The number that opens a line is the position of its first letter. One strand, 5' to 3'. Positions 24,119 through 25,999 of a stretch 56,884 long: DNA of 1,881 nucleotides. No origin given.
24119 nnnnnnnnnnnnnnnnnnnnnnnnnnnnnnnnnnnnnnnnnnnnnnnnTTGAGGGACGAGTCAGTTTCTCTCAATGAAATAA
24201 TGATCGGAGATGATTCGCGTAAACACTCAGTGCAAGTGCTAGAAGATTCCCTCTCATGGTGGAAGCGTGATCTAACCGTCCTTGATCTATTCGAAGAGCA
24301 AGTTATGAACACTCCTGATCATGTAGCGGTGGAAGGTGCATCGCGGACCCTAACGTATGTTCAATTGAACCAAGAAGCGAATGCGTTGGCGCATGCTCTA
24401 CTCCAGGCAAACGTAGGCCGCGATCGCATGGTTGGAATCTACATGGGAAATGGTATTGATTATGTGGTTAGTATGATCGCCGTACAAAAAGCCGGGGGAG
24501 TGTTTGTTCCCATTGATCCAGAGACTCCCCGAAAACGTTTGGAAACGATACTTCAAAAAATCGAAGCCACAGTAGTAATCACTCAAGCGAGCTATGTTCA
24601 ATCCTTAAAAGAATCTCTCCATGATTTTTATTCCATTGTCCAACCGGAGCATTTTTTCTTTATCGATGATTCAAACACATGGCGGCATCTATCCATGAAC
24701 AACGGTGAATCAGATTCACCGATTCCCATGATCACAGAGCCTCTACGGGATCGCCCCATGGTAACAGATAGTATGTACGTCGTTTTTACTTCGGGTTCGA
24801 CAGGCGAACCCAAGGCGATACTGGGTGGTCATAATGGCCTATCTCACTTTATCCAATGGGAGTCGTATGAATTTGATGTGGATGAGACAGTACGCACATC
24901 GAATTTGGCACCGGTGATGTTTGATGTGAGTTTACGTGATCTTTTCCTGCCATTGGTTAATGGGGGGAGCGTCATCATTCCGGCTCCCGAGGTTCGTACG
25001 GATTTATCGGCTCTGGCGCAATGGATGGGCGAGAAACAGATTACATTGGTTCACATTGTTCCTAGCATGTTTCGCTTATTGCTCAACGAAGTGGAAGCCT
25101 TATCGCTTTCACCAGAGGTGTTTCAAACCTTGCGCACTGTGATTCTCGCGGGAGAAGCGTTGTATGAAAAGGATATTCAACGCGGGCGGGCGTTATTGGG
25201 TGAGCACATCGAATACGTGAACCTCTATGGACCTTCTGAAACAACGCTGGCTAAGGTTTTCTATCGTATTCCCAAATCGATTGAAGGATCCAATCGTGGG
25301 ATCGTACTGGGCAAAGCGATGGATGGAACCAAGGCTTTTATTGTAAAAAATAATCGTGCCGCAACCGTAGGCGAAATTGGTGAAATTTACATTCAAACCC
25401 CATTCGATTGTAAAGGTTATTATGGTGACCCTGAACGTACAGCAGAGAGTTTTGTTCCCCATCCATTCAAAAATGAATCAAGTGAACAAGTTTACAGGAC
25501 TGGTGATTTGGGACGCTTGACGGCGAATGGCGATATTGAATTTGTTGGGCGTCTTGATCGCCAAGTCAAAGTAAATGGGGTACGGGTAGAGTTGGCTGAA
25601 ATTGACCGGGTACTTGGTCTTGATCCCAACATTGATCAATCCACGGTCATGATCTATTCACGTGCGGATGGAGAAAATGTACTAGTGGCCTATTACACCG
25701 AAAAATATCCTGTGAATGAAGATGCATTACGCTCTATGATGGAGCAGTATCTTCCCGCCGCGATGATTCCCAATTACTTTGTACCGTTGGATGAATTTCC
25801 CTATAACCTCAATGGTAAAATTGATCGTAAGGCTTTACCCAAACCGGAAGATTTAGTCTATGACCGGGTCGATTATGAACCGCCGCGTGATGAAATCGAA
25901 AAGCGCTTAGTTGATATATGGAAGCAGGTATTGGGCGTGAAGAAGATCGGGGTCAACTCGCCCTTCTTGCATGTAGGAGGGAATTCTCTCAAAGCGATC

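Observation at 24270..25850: Second NRPS adenylation domain has a specificity code (about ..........) that I cannot match to any standard substrate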

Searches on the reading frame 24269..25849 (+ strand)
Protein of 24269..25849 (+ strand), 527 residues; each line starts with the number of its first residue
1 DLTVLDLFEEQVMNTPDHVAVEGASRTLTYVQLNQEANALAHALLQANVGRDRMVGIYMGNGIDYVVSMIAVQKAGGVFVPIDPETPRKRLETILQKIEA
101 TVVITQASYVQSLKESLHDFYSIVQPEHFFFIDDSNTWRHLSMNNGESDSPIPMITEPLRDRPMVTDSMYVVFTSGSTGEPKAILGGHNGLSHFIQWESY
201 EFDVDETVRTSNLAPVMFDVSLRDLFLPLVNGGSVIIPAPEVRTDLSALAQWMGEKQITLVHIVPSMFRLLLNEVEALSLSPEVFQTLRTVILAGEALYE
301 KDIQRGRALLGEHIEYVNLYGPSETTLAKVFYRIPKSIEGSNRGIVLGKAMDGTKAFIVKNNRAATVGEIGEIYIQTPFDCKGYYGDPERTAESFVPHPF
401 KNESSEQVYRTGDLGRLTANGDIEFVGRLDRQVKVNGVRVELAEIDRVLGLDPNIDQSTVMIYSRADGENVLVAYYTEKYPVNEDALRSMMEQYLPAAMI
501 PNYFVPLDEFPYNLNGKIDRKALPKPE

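Call 8: search_solved_structures(query=window:24269-25849:+, show_alignments=4)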
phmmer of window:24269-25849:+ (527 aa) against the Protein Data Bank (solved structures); distinct sequences matched with E-value up to 0.001: 205 (the best 60 are shown).
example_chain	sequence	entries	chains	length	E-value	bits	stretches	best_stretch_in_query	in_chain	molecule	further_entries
6mfy_A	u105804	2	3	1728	8.2e-144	483.1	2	2-525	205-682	Linear gramicidin synthase subunit A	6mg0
6mfz_A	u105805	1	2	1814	1.1e-143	482.7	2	2-525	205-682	Linear gramicidin synthase subunit A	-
9be3_A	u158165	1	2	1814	2.6e-143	481.5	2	2-525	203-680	Linear gramicidin synthase subunit A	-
9be4_A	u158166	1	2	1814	2.6e-143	481.5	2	2-525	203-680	Linear gramicidin synthase subunit A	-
9meh_A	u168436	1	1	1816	2.6e-143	481.5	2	2-525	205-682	Linear gramicidin synthase subunit A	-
8xjz_C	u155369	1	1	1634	4e-99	335.7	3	147-523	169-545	Peptide synthetase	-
8jbr_A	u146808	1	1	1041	1.6e-85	290.9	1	4-527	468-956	McyA protein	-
9bfd_A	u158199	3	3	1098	2.6e-83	283.5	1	5-527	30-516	Tyrocidine synthase 1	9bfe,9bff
1amu_A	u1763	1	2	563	1.3e-82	281.2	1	1-527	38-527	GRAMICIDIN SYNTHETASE 1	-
4d4g_A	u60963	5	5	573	2.9e-79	270.2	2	168-527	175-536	APNAA1 | APNA A1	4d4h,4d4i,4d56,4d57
8hlk_A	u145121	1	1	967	3e-76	260.2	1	4-527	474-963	Microcystin synthetase B (Fragment)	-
5es6_A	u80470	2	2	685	2.4e-75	257.2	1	2-525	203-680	Linear gramicidin synthase subunit A | Linear gramicidin synthetase subunit A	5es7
5es5_A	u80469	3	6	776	3.9e-75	256.6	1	2-525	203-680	Linear gramicidin synthetase subunit A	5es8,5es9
6mfx_A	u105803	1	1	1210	1.4e-74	254.8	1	2-525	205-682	Linear gramicidin synthase subunit A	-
6mfw_A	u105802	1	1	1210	1.6e-74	254.5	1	2-525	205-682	Linear gramicidin synthase subunit A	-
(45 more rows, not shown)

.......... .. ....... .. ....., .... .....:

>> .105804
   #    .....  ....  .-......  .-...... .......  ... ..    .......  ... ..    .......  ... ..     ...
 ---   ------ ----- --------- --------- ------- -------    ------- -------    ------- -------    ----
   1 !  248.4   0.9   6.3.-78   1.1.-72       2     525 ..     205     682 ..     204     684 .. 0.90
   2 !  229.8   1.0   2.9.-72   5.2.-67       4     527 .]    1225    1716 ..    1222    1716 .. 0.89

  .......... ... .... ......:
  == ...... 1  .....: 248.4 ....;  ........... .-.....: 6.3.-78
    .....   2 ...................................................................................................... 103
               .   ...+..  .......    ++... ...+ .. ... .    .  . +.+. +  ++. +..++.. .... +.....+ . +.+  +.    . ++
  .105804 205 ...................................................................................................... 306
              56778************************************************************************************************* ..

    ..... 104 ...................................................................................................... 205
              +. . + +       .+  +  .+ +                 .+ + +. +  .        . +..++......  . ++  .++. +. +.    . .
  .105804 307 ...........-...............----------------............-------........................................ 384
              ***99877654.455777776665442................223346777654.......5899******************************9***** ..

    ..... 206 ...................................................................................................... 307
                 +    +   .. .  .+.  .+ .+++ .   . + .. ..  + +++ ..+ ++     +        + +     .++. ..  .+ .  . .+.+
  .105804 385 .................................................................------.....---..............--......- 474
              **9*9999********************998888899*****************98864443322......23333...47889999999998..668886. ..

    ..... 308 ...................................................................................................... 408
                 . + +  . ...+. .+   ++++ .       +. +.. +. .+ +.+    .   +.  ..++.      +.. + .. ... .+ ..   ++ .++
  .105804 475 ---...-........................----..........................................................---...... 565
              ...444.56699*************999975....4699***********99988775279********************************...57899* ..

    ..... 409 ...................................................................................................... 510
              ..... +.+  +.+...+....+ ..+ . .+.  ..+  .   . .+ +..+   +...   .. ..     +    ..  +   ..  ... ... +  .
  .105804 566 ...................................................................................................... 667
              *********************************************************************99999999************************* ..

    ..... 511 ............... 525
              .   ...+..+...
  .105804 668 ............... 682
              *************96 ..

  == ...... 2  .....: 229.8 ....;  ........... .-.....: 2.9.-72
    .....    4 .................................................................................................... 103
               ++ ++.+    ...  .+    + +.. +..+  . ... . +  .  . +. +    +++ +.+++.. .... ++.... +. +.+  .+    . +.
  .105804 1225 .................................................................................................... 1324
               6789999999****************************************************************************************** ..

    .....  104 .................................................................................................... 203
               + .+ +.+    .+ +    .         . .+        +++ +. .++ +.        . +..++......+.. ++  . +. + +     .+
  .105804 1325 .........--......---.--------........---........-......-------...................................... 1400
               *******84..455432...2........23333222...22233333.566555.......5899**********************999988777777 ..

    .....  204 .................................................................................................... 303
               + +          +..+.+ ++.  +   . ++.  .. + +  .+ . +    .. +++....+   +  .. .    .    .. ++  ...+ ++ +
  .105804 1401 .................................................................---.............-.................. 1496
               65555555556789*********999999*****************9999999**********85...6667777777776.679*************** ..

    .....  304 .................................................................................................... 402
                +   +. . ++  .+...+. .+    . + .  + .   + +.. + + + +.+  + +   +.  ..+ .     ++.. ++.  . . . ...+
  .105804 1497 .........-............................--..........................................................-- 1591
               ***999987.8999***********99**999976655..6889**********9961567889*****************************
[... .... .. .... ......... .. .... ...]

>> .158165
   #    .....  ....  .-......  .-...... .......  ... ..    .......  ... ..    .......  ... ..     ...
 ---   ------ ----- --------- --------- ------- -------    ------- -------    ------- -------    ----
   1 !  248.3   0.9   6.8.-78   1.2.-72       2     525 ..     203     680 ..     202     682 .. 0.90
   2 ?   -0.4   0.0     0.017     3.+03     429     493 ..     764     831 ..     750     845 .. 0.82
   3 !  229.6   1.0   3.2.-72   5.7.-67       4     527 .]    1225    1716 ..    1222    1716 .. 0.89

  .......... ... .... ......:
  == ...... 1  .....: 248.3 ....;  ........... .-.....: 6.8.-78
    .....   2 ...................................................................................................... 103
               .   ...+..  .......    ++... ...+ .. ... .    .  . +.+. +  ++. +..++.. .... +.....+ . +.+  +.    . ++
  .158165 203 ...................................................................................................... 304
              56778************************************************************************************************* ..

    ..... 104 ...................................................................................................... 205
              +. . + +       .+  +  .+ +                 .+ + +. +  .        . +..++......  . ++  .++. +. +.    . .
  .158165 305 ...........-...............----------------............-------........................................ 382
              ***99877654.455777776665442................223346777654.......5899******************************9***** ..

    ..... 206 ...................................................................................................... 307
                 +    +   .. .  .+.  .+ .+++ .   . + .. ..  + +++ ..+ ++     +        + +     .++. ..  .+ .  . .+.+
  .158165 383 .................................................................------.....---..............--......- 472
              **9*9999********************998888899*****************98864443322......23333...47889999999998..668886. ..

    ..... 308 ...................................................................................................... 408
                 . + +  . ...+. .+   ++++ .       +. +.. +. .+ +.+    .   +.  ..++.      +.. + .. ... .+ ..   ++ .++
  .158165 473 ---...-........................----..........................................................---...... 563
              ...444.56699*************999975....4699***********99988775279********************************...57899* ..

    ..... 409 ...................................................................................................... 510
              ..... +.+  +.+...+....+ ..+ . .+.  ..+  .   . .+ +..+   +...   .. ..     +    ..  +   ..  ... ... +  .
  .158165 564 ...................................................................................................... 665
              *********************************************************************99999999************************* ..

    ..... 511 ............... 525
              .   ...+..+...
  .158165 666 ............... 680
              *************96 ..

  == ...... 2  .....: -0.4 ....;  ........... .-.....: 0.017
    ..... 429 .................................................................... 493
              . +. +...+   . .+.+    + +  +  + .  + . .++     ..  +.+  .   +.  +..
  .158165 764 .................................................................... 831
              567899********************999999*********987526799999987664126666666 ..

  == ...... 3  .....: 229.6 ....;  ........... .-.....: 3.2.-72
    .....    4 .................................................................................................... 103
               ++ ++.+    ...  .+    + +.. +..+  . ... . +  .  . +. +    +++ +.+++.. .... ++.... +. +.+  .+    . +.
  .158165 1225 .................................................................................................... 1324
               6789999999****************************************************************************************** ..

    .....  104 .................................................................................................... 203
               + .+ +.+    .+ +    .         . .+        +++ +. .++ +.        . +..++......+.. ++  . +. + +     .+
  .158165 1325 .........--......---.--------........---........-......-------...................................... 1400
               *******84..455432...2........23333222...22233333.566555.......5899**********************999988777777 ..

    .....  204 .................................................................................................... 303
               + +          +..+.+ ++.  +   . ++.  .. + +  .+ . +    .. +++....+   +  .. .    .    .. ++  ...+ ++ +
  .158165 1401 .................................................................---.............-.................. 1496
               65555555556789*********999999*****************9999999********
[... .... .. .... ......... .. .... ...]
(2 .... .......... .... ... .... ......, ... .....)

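Call 14: find_homologous_proteins(query=window:24269-25849:+, max_evalue=1e-50)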
Query window:24269-25849:+ (527 aa): 720 proteins with E <= 1e-50 among 8000 candidates; the best 120 are listed.
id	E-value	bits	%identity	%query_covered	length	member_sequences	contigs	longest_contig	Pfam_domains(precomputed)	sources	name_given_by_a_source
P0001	1.9e-137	477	45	99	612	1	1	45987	PF00550.32,PF00501.35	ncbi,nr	ncbi:MAG: non-ribosomal peptide synthetase [Colwellia sp.]|nr:non-ribosomal peptide synthetase [Colw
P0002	3.5e-136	473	44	99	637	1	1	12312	PF00550.32,PF00501.35,PF13193.13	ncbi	-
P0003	1.3e-133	464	44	100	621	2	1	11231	PF00550.32,PF00501.35,PF13193.13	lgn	-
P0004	1.3e-131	458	43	100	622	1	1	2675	PF00550.32,PF00501.35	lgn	-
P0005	9.9e-130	452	43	97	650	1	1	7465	PF00668.26,PF00550.32,PF00501.35,PF13193.13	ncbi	ncbi:MAG: amino acid adenylation domain-containing protein, partial [Methylobacter sp.]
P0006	2.8e-126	440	42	99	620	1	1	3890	PF00550.32,PF00501.35,PF13193.13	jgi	jgi:mycobactin peptide synthetase MbtE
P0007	3.0e-126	440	42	99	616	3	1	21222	PF00550.32,PF00501.35,PF13193.13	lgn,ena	-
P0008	3.0e-126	440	42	99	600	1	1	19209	PF00550.32,PF00501.35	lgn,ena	-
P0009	1.0e-125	438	43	99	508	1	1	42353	PF00501.35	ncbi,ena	-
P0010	4.8e-125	436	41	99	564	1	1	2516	PF00501.35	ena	-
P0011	5.7e-125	436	42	99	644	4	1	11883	PF00550.32,PF00501.35,PF13193.13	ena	-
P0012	1.1e-124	435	42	99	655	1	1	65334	PF00550.32,PF00501.35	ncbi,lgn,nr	ncbi:peptide synthetase [Candidatus Magnetomorum sp. HK-1]|nr:peptide synthetase [Candidatus Magneto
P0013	2.5e-124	434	44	99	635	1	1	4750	PF00550.32,PF00501.35,PF13193.13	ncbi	-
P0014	3.1e-124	433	41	100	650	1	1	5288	PF00550.32,PF00501.35,PF13193.13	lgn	-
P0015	4.3e-124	433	42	99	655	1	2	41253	PF00550.32,PF00501.35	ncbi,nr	ncbi:MAG: amino acid adenylation domain-containing protein [Candidatus Magnetomorum sp.]|nr:amino ac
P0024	1.5e-120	421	43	99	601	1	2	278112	PF00550.32,PF00501.35,PF13193.13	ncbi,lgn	ncbi:MAG: amino acid adenylation domain-containing protein [Vicinamibacterales bacterium]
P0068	2.1e-112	394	39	99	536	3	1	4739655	PF00501.35,PF13193.13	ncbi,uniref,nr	ncbi:amino acid adenylation domain-containing protein [Mucilaginibacter sp. 21P]|uniref:amino acid a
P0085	1.0e-107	379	39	99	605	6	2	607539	PF00550.32,PF00501.35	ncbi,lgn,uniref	ncbi:non-ribosomal peptide synthetase [Chitinophaga sp. 22536]|uniref:non-ribosomal peptide syntheta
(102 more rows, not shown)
